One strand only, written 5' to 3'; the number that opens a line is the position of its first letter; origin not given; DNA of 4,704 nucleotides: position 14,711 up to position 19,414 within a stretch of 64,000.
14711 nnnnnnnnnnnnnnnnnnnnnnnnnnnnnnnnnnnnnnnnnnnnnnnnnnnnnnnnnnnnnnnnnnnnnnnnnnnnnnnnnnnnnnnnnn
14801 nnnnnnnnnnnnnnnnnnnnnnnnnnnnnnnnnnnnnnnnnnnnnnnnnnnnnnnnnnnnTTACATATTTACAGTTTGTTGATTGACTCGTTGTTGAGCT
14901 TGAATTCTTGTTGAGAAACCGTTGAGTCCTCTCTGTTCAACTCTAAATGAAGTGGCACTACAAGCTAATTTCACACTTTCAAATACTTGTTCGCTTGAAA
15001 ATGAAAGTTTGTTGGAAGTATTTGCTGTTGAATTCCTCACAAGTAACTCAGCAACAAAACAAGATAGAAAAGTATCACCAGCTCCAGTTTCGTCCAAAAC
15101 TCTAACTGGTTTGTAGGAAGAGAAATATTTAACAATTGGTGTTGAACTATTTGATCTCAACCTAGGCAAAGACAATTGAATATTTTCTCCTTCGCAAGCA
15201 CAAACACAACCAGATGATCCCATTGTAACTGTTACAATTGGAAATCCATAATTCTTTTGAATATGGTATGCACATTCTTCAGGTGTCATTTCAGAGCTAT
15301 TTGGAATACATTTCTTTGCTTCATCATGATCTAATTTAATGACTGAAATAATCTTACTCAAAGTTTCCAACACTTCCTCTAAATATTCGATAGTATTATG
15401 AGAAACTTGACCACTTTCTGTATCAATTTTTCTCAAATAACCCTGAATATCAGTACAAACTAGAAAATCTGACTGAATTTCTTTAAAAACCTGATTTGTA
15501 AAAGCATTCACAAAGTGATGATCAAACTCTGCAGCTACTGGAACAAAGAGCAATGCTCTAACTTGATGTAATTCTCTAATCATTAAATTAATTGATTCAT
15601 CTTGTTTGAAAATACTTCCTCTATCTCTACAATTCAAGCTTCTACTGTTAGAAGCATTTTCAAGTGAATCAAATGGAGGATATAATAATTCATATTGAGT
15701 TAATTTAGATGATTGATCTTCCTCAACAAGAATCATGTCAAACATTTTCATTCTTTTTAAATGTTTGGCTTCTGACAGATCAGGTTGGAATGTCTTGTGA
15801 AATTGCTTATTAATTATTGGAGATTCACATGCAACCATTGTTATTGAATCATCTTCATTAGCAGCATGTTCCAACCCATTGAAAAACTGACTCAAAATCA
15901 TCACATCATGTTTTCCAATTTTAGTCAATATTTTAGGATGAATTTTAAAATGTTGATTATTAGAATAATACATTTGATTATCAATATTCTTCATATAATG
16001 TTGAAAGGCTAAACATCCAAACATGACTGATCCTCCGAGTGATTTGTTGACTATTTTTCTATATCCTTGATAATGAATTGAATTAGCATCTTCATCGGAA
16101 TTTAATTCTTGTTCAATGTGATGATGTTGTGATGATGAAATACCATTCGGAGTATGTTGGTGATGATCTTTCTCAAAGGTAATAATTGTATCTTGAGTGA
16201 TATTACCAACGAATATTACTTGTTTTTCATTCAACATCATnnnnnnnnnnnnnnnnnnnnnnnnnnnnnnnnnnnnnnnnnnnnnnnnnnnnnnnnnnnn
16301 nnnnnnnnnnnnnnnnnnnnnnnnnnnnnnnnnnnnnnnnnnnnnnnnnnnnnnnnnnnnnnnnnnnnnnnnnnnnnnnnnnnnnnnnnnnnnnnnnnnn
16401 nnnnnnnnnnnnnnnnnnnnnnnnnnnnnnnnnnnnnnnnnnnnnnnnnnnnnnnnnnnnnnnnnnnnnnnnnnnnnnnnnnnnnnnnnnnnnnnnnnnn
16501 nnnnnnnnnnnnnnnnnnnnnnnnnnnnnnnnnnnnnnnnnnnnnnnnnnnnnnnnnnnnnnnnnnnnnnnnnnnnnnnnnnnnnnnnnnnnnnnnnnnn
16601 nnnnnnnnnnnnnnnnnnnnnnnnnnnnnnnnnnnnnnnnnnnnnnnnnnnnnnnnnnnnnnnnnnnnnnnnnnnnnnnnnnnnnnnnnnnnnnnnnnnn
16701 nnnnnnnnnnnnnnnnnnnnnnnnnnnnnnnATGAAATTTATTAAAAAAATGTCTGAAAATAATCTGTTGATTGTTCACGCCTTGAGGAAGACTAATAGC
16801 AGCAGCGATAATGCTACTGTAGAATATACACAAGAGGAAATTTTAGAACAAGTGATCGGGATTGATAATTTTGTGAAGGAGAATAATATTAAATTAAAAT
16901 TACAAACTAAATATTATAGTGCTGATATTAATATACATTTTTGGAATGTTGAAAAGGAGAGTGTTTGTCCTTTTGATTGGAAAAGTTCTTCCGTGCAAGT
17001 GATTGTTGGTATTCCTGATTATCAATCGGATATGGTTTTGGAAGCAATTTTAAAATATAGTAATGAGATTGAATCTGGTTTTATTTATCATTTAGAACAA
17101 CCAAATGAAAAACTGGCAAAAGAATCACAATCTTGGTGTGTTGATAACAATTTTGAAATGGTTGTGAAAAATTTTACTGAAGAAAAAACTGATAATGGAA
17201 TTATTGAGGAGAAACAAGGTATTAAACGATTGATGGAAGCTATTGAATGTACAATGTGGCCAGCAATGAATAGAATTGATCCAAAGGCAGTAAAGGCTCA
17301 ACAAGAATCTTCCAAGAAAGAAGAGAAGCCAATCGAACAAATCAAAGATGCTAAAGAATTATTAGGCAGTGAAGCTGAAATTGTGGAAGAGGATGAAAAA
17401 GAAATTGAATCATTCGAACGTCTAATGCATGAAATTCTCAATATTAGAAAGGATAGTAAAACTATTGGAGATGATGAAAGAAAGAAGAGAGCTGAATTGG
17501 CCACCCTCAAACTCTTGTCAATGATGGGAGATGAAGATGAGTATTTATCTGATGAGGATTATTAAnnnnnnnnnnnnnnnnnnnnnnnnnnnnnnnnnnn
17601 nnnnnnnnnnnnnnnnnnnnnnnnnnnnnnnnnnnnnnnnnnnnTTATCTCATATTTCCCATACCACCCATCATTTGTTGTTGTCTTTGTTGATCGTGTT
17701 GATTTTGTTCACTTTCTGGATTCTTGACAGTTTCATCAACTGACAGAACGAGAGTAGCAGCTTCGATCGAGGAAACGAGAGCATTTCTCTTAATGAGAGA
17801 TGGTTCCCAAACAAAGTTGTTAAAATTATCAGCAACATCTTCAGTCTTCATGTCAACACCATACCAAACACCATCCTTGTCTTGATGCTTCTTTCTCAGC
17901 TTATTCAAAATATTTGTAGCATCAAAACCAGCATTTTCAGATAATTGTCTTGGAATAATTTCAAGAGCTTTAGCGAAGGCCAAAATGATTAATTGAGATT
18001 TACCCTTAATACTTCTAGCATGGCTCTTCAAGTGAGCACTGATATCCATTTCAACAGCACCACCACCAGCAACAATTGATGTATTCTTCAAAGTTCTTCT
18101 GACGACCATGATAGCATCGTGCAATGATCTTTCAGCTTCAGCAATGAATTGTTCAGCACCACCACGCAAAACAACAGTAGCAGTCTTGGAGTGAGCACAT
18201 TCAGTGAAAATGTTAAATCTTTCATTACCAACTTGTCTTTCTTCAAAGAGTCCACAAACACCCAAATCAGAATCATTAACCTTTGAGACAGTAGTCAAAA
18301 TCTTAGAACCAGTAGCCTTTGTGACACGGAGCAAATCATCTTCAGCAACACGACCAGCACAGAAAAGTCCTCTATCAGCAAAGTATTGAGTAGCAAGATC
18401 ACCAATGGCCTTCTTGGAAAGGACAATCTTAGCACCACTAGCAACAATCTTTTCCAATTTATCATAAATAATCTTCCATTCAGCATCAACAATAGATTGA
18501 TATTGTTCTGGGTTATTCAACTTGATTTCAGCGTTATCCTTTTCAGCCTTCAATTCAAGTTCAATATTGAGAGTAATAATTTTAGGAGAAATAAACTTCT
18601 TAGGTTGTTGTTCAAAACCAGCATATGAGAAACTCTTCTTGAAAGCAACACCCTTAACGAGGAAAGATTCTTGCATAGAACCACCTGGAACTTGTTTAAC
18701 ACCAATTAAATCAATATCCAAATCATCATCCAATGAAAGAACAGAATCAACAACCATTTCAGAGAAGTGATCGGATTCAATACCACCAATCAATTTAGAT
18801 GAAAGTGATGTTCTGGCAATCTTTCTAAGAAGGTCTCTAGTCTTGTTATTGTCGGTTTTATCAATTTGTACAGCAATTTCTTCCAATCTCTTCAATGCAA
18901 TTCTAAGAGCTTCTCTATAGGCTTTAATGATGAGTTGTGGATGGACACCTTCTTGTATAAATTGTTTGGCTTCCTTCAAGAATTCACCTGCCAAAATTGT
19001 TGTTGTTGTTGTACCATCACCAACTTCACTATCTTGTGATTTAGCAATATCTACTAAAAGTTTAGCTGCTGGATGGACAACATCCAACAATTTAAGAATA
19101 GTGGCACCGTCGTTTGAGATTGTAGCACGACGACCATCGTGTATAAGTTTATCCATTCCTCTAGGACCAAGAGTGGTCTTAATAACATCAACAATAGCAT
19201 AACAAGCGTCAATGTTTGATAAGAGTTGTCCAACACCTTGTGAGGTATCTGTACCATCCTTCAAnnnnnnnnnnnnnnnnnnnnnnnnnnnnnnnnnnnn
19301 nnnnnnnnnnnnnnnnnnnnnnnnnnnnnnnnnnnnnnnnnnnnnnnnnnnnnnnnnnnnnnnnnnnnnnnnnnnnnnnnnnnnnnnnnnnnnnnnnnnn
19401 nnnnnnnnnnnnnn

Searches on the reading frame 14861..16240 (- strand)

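Call 37: search_protein_families(library=pfam, proteins=[window:14861-16240:-], max_evalue=0.01)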
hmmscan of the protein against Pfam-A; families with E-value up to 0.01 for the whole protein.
window:14861-16240:- (459 aa): 2 families
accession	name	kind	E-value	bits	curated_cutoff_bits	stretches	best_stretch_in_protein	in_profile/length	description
PF00294.29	PfkB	-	9.3e-08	32.2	25.8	1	288-440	174-296/302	pfkB family carbohydrate kinase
PF17018.10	MICSWaP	-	0.006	16.6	27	0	83-149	44-112/195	Spore wall protein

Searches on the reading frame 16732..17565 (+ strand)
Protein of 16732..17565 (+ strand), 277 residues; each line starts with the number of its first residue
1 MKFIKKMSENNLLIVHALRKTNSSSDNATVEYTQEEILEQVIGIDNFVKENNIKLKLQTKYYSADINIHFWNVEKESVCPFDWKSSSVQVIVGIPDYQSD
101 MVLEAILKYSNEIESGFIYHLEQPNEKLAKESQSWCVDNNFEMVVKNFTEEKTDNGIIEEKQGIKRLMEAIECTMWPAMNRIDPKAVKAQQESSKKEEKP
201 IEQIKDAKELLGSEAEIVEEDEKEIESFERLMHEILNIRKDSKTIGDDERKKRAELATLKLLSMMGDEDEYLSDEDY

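Call 37: search_protein_families(library=pfam, proteins=[window:16732-17565:+], max_evalue=0.01)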
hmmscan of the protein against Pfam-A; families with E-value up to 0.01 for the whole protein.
window:16732-17565:+ (277 aa): 1 family
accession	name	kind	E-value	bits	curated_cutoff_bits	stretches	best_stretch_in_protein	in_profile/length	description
PF10199.14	Adaptin_binding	-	1.3e-14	55.2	32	1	160-256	1-94/98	Alpha and gamma adaptin binding protein p34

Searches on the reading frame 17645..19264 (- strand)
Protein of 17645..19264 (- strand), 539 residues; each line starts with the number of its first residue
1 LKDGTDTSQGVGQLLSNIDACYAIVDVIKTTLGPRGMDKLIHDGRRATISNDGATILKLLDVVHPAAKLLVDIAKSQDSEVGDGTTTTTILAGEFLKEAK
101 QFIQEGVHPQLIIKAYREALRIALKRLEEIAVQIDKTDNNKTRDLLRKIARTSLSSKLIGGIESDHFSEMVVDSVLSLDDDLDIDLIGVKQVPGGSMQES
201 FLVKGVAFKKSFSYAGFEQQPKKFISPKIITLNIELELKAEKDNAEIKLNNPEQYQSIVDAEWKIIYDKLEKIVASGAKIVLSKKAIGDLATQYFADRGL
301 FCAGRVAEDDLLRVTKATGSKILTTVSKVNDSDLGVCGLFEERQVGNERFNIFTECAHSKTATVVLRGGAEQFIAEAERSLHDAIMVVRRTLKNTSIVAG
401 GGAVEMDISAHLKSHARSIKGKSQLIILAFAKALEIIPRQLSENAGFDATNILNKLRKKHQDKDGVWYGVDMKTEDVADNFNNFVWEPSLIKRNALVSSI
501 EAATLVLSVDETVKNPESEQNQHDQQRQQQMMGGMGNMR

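Call 37: search_protein_families(library=pfam, proteins=[window:17645-19264:-], max_evalue=0.01)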
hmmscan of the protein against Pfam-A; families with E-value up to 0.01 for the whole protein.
window:17645-19264:- (539 aa): 1 family
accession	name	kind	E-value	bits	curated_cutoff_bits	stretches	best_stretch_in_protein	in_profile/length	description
PF00118.29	Cpn60_TCP1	-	2.9e-159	531.3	34.3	1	24-515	1-488/490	TCP-1/cpn60 chaperonin family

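Call 38: find_homologous_proteins(query=window:17645-19264:-, max_evalue=1e-100)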
Query window:17645-19264:- (539 aa): 6608 proteins with E <= 1e-100 among 8000 candidates; the best 120 are listed.
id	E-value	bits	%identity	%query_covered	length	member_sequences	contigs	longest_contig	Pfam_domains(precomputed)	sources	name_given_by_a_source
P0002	0.0e+0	1171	100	100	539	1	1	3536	PF00118.30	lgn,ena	-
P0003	0.0e+0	1170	100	100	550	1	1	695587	PF00118.30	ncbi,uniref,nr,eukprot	ncbi:chaperone-t-complex eta subunit [Naegleria gruberi]|uniref:T-complex protein 1 subunit eta n=1 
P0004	0.0e+0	1071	90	99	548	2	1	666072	PF00118.30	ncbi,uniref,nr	ncbi:hypothetical protein C9374_004940 [Naegleria lovaniensis]|uniref:T-complex protein 1 subunit et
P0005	0.0e+0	1048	88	100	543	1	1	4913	PF00118.30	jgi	-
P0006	0.0e+0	1018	87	97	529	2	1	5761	PF00118.30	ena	-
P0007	5.9e-298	1007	83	100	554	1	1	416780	PF00118.30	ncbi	ncbi:hypothetical protein ABK040_003311 [Willaertia magna]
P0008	7.5e-257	871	64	81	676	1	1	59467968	PF00118.30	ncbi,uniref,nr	ncbi:putative T-complex protein 1 subunit eta [Cocos nucifera]|uniref:T-complex protein 1 subunit et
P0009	4.2e-252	855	72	96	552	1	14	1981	PF00118.30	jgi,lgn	jgi:T-complex protein 1 subunit eta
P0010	2.2e-251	853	72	100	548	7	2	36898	PF00118.30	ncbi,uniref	ncbi:CCT7 [Acrasis kona]|uniref:T-complex protein 1 subunit eta n=1 Tax=Acrasis kona TaxID=1008807 R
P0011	3.7e-250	849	69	100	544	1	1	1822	PF00118.30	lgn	-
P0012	4.1e-250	849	70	99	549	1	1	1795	PF00118.30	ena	-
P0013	1.8e-249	847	70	96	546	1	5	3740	PF00118.30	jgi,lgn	-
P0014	1.9e-249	847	69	99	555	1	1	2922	PF00118.30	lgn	-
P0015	2.4e-249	846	69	100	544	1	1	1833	PF00118.30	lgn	-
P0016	1.3e-247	841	71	96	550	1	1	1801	PF00118.30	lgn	-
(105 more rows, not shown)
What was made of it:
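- On Dictyostelid tRNA gene pairs: The next best hits are N. lovaniensis (90%) and Willaertia (83%) (call 38).
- Tried and rejected: It was set aside once call 38 identified Naegleria gruberi.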

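Call 39: find_encoding_contigs(protein=P0004, flank=10000, max_places=4)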
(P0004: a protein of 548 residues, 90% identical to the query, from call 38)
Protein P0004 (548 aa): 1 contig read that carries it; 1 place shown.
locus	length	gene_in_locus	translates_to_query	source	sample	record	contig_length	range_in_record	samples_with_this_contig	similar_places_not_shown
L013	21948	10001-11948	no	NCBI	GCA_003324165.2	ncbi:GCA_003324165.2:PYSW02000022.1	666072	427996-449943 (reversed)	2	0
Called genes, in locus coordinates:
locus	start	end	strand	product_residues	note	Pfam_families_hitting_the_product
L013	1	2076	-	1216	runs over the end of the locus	PF25049:OB_HELZ2 (faint), PF17849:OB_Dis3, PF00773:RNB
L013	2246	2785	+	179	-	-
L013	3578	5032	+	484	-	-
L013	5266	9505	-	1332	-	PF11817:Foie-gras_1, PF12742:Gryzun-like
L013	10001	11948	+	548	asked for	PF00118:Cpn60_TCP1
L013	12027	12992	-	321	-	PF09807:ELP6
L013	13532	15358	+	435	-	PF00365:PFK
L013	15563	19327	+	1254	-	PF00249:Myb_DNA-binding (weak), PF06584:DIRP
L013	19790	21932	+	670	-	-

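Call 40: find_encoding_contigs(protein=P0007, flank=10000, max_places=4)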
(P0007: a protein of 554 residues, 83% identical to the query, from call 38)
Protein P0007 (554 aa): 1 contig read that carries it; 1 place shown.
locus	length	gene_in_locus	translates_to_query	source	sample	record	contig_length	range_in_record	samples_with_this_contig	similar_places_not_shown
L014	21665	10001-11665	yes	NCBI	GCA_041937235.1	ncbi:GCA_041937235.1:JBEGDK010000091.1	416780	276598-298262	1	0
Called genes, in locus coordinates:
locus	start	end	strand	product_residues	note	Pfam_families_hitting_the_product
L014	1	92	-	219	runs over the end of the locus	-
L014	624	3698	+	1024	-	PF12090:Spt20_SEP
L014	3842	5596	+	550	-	PF24807:WD40_CDC20-Fz (faint), PF23409:Beta-prop_EML (faint), PF23775:Beta-prop_RIG_2nd, PF24814:WD40_Prp19 (weak), PF25171:Beta-prop_WDR36-Utp21_1st (weak), PF25174:Beta-prop_THOC3, PF23381:Beta-prop_IFT122_1st (weak), PF23414:Beta-prop_EML_2, +9 more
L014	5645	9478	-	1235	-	PF11817:Foie-gras_1, PF12742:Gryzun-like (weak)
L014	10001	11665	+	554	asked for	PF00118:Cpn60_TCP1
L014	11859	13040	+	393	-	PF03803:Scramblase (faint)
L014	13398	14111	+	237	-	PF03031:NIF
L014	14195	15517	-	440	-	PF00294:PfkB (faint)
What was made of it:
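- Tried and rejected: CCT-eta gave loci from N. lovaniensis and Willaertia (calls 39, 40).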

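Call 41: find_encoding_contigs(protein=P0003, flank=10000, max_places=4)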
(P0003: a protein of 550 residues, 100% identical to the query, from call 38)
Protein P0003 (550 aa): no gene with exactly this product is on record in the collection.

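Call 58: find_encoding_contigs(protein=P0002, flank=10000, max_places=6)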
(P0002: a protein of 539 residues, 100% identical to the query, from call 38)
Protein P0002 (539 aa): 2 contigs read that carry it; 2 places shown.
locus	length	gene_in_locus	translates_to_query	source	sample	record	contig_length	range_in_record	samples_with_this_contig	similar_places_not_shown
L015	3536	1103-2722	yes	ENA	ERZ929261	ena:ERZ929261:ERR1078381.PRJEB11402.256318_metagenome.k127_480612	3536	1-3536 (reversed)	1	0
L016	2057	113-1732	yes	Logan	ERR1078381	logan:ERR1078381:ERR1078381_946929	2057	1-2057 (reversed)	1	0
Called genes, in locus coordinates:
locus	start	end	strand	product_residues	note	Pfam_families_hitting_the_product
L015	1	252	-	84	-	?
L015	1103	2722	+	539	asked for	PF00118:Cpn60_TCP1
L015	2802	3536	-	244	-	?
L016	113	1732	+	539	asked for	PF00118:Cpn60_TCP1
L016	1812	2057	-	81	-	?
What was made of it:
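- Tried and rejected: Only metagenome contigs of 2-3.5 kb carrying the CCT gene exist (call 58).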
